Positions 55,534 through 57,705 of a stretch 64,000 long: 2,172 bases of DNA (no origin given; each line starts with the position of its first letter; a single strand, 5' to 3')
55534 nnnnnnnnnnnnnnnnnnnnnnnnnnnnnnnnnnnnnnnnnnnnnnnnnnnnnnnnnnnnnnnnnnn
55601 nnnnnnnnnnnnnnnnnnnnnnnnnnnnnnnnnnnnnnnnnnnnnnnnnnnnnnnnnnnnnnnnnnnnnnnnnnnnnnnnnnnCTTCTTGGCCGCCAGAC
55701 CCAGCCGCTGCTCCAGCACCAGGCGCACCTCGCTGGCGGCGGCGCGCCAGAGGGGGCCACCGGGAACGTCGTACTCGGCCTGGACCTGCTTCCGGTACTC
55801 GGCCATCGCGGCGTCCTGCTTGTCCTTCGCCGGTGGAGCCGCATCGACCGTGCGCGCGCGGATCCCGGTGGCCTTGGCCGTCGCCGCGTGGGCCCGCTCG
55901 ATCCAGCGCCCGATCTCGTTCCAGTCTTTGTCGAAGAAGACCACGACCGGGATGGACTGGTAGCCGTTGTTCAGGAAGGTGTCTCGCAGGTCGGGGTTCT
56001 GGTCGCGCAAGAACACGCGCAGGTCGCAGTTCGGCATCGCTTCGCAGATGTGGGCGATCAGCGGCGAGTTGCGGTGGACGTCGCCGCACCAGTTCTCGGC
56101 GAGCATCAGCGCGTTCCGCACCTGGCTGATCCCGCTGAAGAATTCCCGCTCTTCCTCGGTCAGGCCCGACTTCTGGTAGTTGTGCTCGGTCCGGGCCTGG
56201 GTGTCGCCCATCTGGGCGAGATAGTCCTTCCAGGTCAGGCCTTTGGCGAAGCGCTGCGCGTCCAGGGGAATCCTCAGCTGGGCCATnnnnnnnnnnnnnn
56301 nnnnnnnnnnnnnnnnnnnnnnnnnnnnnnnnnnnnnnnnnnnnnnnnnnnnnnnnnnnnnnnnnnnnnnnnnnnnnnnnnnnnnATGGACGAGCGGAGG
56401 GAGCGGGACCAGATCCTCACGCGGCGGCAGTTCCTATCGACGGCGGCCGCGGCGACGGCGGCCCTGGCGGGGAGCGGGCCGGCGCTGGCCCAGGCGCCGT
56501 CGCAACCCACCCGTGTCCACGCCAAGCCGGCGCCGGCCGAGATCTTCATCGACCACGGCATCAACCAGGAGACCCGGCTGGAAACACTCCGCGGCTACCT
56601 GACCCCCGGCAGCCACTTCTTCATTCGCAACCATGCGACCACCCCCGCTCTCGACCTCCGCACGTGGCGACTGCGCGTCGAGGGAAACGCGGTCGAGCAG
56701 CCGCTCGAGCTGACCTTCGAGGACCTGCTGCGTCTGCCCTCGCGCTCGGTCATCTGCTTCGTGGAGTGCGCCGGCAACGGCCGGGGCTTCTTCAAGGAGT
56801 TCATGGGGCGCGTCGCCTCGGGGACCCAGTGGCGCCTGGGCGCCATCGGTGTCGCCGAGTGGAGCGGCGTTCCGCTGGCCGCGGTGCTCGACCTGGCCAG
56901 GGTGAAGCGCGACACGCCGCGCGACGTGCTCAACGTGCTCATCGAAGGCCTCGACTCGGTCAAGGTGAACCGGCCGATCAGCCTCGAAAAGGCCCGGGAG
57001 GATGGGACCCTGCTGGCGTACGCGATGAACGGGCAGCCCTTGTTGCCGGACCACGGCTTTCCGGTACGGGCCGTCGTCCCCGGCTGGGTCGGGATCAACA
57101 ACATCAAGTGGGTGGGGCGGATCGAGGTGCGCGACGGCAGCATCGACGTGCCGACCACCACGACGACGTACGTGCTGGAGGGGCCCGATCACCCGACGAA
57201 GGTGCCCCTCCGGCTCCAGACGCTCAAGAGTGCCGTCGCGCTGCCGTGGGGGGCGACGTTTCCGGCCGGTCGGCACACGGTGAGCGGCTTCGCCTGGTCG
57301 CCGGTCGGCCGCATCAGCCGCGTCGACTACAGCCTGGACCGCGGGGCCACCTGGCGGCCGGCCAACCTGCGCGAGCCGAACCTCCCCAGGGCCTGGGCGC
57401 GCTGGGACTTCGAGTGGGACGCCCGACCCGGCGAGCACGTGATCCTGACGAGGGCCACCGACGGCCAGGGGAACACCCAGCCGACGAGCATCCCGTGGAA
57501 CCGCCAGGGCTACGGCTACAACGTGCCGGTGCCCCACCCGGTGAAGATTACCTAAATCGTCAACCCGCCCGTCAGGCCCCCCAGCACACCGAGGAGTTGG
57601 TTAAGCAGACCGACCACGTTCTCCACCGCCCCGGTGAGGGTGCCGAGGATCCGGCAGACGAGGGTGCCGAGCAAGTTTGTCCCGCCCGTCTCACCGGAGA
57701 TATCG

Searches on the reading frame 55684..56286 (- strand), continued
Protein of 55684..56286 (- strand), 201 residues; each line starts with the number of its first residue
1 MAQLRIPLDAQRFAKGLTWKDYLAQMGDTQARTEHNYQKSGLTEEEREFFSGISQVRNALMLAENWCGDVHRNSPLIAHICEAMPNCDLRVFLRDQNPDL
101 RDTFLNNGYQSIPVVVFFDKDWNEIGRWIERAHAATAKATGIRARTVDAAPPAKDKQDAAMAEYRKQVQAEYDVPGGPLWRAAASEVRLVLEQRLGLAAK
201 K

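Call 85: search_protein_families(library=pfam, proteins=[P0163, P0220, P0241, P0257, P0171, P0167, P0201, P0489, P0476, P0184], max_evalue=0.001)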
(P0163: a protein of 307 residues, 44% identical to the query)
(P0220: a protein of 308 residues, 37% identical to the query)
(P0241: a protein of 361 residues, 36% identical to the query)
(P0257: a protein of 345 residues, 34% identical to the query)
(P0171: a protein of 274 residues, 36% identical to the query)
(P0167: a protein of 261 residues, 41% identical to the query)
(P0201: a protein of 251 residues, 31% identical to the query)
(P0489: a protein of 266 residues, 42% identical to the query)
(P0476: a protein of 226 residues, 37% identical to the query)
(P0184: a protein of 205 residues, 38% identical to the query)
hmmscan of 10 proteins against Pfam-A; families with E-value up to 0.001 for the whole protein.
P0163 (307 aa): 2 families
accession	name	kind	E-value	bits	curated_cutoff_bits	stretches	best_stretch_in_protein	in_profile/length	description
PF14595.12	Thioredoxin_9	-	1.6e-36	125.5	25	1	11-136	1-126/129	Thioredoxin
PF10262.15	Rdx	-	4.9e-17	62.3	22.6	1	230-302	1-73/74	Rdx family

P0220 (308 aa): 2 families
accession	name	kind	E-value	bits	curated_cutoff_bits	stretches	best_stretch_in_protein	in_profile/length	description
PF14595.12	Thioredoxin_9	-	4.6e-22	78.7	25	1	9-131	1-123/129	Thioredoxin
PF10262.15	Rdx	-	5.2e-14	52.6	22.6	1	233-304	2-73/74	Rdx family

P0241 (361 aa): 4 families
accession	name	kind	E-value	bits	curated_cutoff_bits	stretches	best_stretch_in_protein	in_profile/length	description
PF14595.12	Thioredoxin_9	-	9.9e-25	87.4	25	1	20-147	1-126/129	Thioredoxin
PF12867.12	DinB_2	-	9e-20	71.9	24.8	1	220-347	6-128/128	DinB superfamily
PF05163.17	DinB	-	2.1e-14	54.2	23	1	211-360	7-151/165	DinB family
PF04978.18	MST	-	1.4e-08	35.8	27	1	220-300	10-101/149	Mycothiol-S-transferase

P0257 (345 aa): 1 family
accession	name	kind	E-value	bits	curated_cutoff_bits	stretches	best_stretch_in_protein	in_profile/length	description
PF14595.12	Thioredoxin_9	-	3.5e-25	88.8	25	1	158-284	1-128/129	Thioredoxin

P0171 (274 aa): 1 family
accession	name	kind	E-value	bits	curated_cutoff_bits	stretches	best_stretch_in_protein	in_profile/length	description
PF14595.12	Thioredoxin_9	-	2.1e-29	102.4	25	1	81-201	1-122/129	Thioredoxin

P0167 (261 aa): 1 family
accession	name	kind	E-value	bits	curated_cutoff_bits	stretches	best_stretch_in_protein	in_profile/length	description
PF14595.12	Thioredoxin_9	-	4.5e-37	127.3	25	1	11-135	1-125/129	Thioredoxin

P0201 (251 aa): 1 family
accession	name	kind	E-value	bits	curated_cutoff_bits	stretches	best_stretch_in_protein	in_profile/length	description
PF14595.12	Thioredoxin_9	-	2.4e-26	92.6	25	1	48-177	1-127/129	Thioredoxin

P0489 (266 aa): 1 family
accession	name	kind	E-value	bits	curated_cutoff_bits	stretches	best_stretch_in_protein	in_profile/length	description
PF14595.12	Thioredoxin_9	-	1.1e-38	132.5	25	1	73-197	1-125/129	Thioredoxin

P0476 (226 aa): 1 family
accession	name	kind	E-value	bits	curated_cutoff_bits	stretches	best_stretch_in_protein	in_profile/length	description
PF14595.12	Thioredoxin_9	-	6.7e-37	126.7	25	1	38-160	1-123/129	Thioredoxin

P0184 (205 aa): 1 family
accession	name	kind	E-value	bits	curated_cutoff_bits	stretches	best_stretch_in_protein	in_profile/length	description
PF14595.12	Thioredoxin_9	-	1e-22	80.9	25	1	83-203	1-121/129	Thioredoxin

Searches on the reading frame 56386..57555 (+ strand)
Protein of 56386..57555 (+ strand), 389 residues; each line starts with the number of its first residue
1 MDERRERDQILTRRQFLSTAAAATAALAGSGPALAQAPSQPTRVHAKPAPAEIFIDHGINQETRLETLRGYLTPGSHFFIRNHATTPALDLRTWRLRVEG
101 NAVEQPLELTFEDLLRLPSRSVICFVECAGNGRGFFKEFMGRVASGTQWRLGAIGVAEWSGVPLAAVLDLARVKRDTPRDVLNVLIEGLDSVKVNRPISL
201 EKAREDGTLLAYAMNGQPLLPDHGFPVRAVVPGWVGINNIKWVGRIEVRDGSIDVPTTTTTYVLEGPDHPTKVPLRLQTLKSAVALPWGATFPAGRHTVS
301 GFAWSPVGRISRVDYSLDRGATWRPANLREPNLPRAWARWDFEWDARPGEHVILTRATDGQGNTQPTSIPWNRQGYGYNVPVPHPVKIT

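Call 58: search_protein_families(library=pfam, proteins=[window:56386-57555:+], max_evalue=0.01)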
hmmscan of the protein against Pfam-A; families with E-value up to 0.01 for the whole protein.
window:56386-57555:+ (389 aa): 3 families
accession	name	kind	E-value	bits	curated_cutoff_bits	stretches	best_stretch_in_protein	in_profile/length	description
PF00174.25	Oxidored_molyb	-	2.7e-51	174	24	1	83-250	1-162/169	Oxidoreductase molybdopterin binding domain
PF03404.22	Mo-co_dimer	-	1.9e-12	47.8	22.7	1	295-377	29-126/138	Mo-co oxidoreductase dimerisation domain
PF10518.14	TAT_signal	-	0.0038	17.5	22.7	1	11-28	2-19/21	TAT (twin-arginine translocation) pathway signal sequence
